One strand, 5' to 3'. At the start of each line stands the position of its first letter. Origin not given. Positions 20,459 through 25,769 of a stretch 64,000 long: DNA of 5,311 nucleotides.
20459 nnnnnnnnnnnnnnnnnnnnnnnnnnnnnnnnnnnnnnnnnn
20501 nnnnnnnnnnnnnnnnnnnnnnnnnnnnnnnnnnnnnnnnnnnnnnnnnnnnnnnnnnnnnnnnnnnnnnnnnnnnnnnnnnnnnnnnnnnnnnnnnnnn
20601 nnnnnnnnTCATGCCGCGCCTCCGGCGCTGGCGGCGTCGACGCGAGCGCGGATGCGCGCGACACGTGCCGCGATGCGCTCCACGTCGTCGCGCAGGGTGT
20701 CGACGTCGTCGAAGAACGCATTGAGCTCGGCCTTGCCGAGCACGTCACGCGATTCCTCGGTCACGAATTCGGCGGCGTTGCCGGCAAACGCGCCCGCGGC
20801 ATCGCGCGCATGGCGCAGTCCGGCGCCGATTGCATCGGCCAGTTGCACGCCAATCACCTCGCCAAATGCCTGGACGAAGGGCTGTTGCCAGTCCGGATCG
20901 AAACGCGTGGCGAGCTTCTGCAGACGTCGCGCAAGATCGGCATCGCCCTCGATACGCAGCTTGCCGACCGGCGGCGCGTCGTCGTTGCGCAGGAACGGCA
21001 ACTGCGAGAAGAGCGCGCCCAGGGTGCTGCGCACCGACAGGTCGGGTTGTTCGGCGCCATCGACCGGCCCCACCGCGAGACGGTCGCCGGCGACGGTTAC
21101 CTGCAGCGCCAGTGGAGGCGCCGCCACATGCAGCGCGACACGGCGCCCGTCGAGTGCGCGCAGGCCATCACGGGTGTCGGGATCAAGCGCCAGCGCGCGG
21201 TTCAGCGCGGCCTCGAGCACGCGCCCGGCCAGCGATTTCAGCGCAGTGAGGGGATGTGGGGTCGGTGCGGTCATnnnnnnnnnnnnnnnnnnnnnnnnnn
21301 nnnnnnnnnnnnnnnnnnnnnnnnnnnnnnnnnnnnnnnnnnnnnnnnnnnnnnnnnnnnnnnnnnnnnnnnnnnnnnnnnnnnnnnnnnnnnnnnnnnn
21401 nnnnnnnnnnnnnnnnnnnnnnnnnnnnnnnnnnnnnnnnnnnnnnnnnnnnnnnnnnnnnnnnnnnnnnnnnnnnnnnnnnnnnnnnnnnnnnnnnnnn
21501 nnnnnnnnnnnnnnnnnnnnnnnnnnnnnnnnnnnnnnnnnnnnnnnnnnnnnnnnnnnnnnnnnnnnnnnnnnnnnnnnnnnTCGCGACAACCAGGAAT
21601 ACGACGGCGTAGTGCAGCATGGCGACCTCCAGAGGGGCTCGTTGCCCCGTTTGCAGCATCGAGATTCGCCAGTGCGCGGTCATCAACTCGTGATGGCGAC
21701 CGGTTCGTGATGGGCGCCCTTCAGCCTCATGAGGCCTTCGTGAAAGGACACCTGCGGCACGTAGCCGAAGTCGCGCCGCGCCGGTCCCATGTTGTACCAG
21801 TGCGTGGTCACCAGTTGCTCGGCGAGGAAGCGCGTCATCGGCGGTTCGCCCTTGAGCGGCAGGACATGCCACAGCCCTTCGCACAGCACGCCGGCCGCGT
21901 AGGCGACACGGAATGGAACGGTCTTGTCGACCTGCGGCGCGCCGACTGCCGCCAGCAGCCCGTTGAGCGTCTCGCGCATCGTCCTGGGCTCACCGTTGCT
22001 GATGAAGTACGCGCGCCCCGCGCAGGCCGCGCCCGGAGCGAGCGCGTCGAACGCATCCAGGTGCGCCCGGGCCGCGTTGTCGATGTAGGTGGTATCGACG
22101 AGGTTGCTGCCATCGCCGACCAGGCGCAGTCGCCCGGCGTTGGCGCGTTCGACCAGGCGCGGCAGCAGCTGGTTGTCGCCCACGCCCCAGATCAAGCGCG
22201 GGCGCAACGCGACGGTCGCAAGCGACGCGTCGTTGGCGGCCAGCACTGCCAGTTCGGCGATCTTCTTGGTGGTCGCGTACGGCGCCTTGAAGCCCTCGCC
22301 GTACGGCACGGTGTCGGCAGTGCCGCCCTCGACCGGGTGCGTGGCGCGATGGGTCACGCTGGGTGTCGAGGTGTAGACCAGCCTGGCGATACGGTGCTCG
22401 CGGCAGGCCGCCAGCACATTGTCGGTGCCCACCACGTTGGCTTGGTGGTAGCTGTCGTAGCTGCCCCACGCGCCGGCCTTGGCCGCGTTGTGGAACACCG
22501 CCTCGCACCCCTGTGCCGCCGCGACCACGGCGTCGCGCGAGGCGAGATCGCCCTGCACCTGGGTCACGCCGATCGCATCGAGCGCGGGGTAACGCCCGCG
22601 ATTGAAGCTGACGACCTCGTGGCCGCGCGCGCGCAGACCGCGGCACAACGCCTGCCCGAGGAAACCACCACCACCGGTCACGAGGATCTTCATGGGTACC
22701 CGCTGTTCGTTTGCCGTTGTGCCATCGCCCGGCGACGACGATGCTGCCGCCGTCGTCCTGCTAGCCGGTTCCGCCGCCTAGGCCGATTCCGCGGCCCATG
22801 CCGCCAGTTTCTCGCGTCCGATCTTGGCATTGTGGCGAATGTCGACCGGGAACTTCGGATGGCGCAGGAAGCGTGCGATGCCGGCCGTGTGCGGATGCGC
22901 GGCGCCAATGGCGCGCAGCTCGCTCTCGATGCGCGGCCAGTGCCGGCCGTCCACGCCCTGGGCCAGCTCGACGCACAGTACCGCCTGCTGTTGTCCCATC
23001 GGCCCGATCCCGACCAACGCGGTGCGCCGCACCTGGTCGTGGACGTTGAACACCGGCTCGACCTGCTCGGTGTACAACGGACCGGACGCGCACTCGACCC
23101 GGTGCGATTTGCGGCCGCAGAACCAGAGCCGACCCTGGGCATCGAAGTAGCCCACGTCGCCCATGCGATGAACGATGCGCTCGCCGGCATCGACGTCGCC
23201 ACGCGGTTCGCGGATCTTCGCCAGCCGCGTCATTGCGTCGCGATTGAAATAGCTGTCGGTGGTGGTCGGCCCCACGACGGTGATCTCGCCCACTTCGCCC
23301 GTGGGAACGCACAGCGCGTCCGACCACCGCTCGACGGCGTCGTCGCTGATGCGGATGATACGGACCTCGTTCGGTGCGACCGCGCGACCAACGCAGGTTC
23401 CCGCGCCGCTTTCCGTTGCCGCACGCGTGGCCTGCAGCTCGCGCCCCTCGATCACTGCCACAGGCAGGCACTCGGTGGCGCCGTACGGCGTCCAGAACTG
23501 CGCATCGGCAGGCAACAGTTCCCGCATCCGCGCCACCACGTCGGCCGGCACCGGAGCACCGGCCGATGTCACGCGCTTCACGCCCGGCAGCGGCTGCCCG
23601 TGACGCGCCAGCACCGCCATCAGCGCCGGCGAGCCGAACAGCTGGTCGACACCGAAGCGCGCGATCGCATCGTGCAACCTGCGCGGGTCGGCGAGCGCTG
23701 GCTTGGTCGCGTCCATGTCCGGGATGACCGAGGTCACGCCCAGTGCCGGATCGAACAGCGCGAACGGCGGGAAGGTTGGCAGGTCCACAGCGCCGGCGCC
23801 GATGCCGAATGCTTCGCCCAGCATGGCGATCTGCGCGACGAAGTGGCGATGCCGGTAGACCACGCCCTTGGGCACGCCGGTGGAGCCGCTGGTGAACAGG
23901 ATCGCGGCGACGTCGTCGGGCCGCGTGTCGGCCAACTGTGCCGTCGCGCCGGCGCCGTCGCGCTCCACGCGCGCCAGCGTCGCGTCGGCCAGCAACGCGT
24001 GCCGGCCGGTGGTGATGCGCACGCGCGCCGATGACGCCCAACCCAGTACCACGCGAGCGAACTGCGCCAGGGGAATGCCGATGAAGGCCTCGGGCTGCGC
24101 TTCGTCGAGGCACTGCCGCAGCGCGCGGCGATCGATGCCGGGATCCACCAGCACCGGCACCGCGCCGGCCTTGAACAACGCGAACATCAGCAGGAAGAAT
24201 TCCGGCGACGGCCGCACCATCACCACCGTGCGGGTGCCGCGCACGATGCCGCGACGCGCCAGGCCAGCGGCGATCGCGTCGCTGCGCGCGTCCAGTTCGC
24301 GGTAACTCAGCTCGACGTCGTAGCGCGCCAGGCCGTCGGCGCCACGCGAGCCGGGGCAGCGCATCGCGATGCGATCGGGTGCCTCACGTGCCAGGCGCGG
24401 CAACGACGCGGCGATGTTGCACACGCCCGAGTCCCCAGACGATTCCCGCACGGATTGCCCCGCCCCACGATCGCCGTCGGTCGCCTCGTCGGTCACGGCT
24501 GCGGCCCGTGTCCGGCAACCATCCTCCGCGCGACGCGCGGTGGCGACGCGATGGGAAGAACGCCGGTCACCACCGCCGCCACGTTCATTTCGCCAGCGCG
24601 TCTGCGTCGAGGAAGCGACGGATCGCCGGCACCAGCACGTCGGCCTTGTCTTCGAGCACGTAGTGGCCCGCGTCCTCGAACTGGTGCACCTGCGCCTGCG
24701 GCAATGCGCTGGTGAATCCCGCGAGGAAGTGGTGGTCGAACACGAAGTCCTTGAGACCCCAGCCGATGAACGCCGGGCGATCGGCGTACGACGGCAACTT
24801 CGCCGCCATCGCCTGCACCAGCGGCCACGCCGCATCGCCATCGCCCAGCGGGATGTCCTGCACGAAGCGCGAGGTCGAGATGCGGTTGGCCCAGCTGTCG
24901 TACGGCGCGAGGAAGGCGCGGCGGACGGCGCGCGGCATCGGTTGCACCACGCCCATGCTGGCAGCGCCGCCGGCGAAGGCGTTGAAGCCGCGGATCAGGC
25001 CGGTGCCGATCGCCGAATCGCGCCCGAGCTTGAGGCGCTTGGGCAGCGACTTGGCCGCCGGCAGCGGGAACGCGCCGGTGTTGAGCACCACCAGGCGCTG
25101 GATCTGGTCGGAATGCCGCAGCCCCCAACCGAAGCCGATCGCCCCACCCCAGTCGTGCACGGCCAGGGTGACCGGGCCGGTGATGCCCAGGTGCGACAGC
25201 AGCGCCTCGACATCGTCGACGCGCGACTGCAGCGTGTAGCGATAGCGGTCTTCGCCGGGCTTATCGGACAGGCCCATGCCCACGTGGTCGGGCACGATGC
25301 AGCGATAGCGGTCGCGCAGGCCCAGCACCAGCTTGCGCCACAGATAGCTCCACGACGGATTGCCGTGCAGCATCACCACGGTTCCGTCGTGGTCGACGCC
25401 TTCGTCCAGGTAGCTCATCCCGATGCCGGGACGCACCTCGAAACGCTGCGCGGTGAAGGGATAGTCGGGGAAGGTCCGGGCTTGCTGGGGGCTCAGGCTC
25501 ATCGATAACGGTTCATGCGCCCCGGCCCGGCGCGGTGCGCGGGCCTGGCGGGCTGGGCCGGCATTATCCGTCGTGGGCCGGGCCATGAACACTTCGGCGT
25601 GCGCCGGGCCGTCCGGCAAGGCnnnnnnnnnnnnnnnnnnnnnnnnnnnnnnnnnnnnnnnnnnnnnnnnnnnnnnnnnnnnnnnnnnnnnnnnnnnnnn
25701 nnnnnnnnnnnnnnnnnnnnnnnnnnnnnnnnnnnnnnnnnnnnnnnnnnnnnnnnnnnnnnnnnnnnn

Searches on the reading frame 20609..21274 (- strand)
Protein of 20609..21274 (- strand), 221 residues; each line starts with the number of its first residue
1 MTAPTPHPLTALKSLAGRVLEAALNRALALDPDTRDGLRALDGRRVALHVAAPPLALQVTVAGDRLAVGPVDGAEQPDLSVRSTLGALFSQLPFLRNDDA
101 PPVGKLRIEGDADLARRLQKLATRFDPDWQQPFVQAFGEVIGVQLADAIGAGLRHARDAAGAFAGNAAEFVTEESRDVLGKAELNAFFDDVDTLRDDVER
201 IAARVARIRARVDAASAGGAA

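Call 18: search_protein_families(library=pfam, proteins=[window:20609-21274:-], max_evalue=0.001)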
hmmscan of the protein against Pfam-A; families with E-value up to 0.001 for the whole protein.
window:20609-21274:- (221 aa): 1 family
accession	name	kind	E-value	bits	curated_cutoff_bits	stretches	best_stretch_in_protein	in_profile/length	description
PF02036.22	SCP2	-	1.9e-10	41.4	21.3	1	24-122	1-100/101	SCP-2 sterol transfer family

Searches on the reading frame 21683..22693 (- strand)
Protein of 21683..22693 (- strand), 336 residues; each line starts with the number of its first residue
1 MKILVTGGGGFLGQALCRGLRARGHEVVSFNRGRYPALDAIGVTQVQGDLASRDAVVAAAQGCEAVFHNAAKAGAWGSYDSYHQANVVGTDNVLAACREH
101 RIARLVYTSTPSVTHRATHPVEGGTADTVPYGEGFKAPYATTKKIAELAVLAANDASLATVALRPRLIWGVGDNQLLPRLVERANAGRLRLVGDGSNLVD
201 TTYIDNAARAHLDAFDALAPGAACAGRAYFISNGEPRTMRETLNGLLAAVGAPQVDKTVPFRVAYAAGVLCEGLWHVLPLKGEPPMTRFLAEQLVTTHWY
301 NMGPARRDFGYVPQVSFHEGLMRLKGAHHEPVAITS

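Call 9: search_protein_families(library=pfam, proteins=[window:21683-22693:-], max_evalue=0.001)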
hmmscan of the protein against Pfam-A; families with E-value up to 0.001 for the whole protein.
window:21683-22693:- (336 aa): 8 families
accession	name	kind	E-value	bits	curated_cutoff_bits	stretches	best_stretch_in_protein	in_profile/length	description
PF01073.25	3Beta_HSD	-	6.5e-45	153.8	22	1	4-250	1-268/280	3-beta hydroxysteroid dehydrogenase/isomerase family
PF01370.27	Epimerase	-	3.4e-34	118.8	20.9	1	3-217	1-227/240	NAD dependent epimerase/dehydratase family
PF07993.18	NAD_binding_4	-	6.9e-14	52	20.1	1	59-170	85-209/258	Male sterility protein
PF13460.12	NAD_binding_10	-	9.3e-14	52.1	27.2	1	7-124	1-112/184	NAD(P)H-binding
PF04321.23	RmlD_sub_bind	-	7.6e-12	45.3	27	1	1-235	1-216/287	RmlD substrate binding domain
PF16363.11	GDP_Man_Dehyd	-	1.6e-10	41.4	27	1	4-253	1-269/332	GDP-mannose 4,6 dehydratase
PF02719.21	Polysacc_synt_2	-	1.2e-06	28.3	20.2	1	3-110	1-128/293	Polysaccharide biosynthesis protein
PF05368.20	NmrA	-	3e-06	27.5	27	1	2-114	4-111/298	NmrA-like family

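Call 28: search_protein_families(library=ncbifam, proteins=[window:21683-22693:-], max_evalue=0.01)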
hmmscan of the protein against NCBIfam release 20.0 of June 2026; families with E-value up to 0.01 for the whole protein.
window:21683-22693:- (336 aa): 30 families (the best 25 are shown)
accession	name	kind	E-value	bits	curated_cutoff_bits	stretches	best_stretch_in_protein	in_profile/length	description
NF042422.1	oxyalk_red_OleD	equivalog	9.3e-192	636.5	580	1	1-327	1-327/329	2-alkyl-3-oxoalkanoate reductase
NF042423.1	oxyalk_red_Shew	equivalog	7.7e-116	386.8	580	1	2-324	10-331/331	2-alkyl-3-oxoalkanoate reductase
TIGR03466.1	HpnA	hypoth_equivalog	2.1e-31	109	367.65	1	1-313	1-307/327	hopanoid-associated sugar epimerase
NF052578.1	StrlDmthSdmBMthl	equivalog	5.8e-21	75.6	600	1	1-264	1-259/328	sterol demethylase protein SdmB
TIGR01746.1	Thioester-redct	subfamily_domain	3.1e-17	62.9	213.35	1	60-212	86-244/371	thioester reductase domain-containing protein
TIGR04180.1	EDH_00030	hypoth_equivalog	2.2e-16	59.8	475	1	3-211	1-221/297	NAD-dependent 4,6-dehydratase LegB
TIGR01179.1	galE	equivalog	4.5e-15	55.3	262.3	1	2-164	1-172/332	UDP-glucose 4-epimerase GalE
NF058621.1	DiazavRedAvaA7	equivalog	8.8e-15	55.1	400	1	1-264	1-261/304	3-diazoavenalumate denitrifying reductase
NF004520.0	PRK05865.1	equivalog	2.2e-12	45.7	1509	1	1-212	1-168/854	sugar epimerase family protein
TIGR01181.1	dTDP_gluc_dehyt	equivalog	5.2e-12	45.5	365.1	1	2-252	1-263/321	dTDP-glucose 4,6-dehydratase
NF043036.1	ErythonDh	equivalog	7e-10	38.6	325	1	1-114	1-129/321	D-erythronate dehydrogenase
NF005539.0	PRK07201.1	equivalog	2.9e-08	32.9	549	1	1-168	1-177/657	SDR family oxidoreductase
NF041293.1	G6PDh_Azf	equivalog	4.1e-08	32.9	400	1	3-111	5-116/252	NAD-dependent glucose-6-phosphate dehydrogenase Azf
NF047350.1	aureusi_NRPS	equivalog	6.6e-08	29.9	2500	1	46-160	2093-2207/2373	aureusimine non-ribosomal peptide synthetase AusA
NF038078.1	NRPS_MxcG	equivalog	4.7e-07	27.4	2300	1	58-164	1165-1270/1442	myxochelin non-ribosomal peptide synthetase MxcG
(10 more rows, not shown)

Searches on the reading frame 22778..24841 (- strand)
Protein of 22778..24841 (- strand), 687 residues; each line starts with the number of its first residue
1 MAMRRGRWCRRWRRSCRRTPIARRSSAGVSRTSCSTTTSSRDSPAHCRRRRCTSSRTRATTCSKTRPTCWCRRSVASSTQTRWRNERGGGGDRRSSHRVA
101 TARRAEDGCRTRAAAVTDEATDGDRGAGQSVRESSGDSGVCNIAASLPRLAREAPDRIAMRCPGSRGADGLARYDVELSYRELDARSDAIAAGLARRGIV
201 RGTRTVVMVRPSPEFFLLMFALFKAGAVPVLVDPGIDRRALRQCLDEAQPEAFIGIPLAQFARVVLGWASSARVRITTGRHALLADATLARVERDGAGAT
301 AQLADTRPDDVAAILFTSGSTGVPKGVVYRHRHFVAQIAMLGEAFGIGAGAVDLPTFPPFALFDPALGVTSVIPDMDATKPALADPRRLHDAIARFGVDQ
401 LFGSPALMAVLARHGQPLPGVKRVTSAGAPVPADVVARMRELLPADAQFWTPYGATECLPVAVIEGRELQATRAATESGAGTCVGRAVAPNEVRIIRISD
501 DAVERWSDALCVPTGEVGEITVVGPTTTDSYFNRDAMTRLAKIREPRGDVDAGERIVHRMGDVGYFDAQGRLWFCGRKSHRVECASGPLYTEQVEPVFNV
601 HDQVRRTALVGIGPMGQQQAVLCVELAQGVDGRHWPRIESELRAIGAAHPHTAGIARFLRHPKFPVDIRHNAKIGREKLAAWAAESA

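Call 9: search_protein_families(library=pfam, proteins=[window:22778-24841:-], max_evalue=0.001)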
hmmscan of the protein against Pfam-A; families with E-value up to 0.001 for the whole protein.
window:22778-24841:- (687 aa): 1 family
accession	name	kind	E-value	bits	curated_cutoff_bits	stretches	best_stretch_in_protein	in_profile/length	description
PF00501.34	AMP-binding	-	8.6e-57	193.1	29.9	1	151-532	5-384/384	AMP-binding enzyme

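Call 28: search_protein_families(library=ncbifam, proteins=[window:22778-24841:-], max_evalue=0.01)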
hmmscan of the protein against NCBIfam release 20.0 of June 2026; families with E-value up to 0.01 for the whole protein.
window:22778-24841:- (687 aa): 99 families (the best 25 are shown)
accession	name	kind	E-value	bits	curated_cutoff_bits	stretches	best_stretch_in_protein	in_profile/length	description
NF045786.1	OlefBLtnSynXan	equivalog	0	1053.4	900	1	141-685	1-543/544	olefin beta-lactone synthetase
NF006754.0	PRK09274.1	equivalog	5.5e-219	727.9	478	1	140-685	4-549/555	fatty acid CoA ligase family protein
NF045785.1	OlefBLtnSynShew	equivalog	7.9e-168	559.3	850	1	142-683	2-551/552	olefin beta-lactone synthetase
NF004837.0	PRK06187.1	subfamily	2.9e-48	164.4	476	1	150-622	17-466/531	long-chain-fatty-acid--CoA ligase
TIGR01733.1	AA-adenyl-dom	subfamily_domain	5.2e-43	147.4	317.4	1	179-583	1-383/409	amino acid adenylation domain-containing protein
NF006182.0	PRK08316.1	subfamily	2.5e-33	115.3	663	1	143-612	13-451/523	fatty acyl-CoA synthetase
TIGR03098.1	ligase_PEP_1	hypoth_equivalog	1.2e-31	109.7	592.35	1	162-624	10-464/517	acyl-CoA ligase (AMP-forming), exosortase A system-associated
NF004822.0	PRK06178.1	equivalog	2.7e-29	102.2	782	3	172-274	57-157/571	acyl-CoA synthetase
NF005676.0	PRK07470.1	equivalog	1.6e-27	96.4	774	1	138-613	17-464/544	acyl-CoA synthetase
NF005801.1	PRK07656.1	equivalog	3.2e-27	95.3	657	1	168-612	17-437/500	FadD3 family acyl-CoA ligase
NF006181.0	PRK08314.1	subfamily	9.8e-27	93.4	705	2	297-611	192-485/563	long-chain-fatty-acid--CoA ligase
NF005857.1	PRK07786.1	exception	9.7e-26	90.3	733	1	177-611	34-446/513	fatty-acid--CoA ligase FadD5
TIGR03208.1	cyc_hxne_CoA_lg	equivalog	7.8e-25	87.6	792.3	1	149-611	30-472/538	cyclohexanecarboxylate-CoA ligase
NF009233.0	PRK12583.1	subfamily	2.1e-24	85.9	832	2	303-612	195-484/558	fatty acid CoA ligase family protein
NF052580.1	Str24CoAsynCasG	equivalog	5.1e-24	84.5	750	2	171-338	59-217/548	steroid-24-oyl-CoA synthetase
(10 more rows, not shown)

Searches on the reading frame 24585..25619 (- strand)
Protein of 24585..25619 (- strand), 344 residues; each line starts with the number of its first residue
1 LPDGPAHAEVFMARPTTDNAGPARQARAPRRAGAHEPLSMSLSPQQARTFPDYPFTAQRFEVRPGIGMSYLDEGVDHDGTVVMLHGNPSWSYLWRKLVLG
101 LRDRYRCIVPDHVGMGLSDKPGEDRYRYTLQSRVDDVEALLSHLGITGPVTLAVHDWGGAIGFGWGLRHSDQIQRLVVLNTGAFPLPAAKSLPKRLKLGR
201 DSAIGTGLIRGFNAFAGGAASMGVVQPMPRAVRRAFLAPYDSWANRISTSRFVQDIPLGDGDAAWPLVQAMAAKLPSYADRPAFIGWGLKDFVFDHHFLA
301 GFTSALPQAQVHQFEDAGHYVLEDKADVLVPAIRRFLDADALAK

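Call 9: search_protein_families(library=pfam, proteins=[window:24585-25619:-], max_evalue=0.001)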
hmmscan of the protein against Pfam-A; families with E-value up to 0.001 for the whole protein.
window:24585-25619:- (344 aa): 3 families
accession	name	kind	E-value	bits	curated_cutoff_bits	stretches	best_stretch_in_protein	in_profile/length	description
PF00561.26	Abhydrolase_1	-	1.6e-29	103.8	25.8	1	80-325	2-244/245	alpha/beta hydrolase fold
PF12697.13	Abhydrolase_6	-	1.7e-15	58.7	26.3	1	81-330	1-215/217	Alpha/beta hydrolase family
PF12146.15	Hydrolase_4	-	2.2e-08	34.1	27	1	77-182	3-110/239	Serine aminopeptidase, S33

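Call 28: search_protein_families(library=ncbifam, proteins=[window:24585-25619:-], max_evalue=0.01)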
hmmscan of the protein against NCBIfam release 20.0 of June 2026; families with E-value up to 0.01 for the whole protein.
window:24585-25619:- (344 aa): 20 families
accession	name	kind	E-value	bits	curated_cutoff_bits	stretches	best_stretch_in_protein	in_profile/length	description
NF002938.0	PRK03592.1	equivalog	1.5e-42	145.9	241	1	57-340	12-292/298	haloalkane dehalogenase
NF002043.0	PRK00870.1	subfamily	1.7e-39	136.1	265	1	48-338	12-299/302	haloalkane dehalogenase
NF002873.0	PRK03204.1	equivalog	6.5e-35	120.8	466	1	53-335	12-284/286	haloalkane dehalogenase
NF004514.1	PRK05855.1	equivalog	8e-16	57.7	455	1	62-160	6-103/578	SDR family oxidoreductase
TIGR03056.1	bchO_mg_che_rel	equivalog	6.8e-15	54.8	172.55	1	59-180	9-127/278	alpha/beta fold hydrolase BchO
NF045632.1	hydroxlase_HsaD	equivalog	1.2e-13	50.7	400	1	61-186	18-142/290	4,5:9,10-diseco-3-hydroxy-5,9,17-trioxoandrosta-1(10),2-diene-4-oate hydrolase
NF050089.1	i_nPHAscl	equivalog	1.8e-12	46.9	300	1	76-181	16-117/288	intracellular short-chain-length polyhydroxyalkanoate depolymerase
TIGR02427.1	protocat_pcaD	equivalog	1.9e-12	47.1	255.85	1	92-183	27-114/251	3-oxoadipate enol-lactonase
NF051487.1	bifunc_PcaCD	exception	4.5e-12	45.8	430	1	74-195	168-286/413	bifunctional 4-carboxymuconolactone decarboxylase/3-oxoadipate enol-lactonase PcaCD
NF051488.1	bifunc_PcaDC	exception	5.3e-10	39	390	1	89-184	23-114/375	bifunctional 3-oxoadipate enol-lactonase/4-carboxymuconolactone decarboxylase PcaDC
NF011457.0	PRK14875.1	equivalog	1.1e-09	37.8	307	1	68-179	122-229/372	acetoin dehydrogenase dihydrolipoyllysine-residue acetyltransferase subunit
TIGR03611.1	RutD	equivalog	2.8e-09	36.7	238.5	1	79-183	14-115/258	pyrimidine utilization protein D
TIGR01250.1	pro_imino_pep_2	subfamily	8.1e-09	35.4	167.65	1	77-181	24-129/288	proline iminopeptidase-family hydrolase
NF045948.1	ProImpepThrmp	equivalog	1.7e-07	31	500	1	77-180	24-127/291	proline iminopeptidase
TIGR03343.1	biphenyl_bphD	equivalog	2e-07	30.5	462.15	1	78-184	30-137/282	2-hydroxy-6-oxo-6-phenylhexa-2,4-dienoate hydrolase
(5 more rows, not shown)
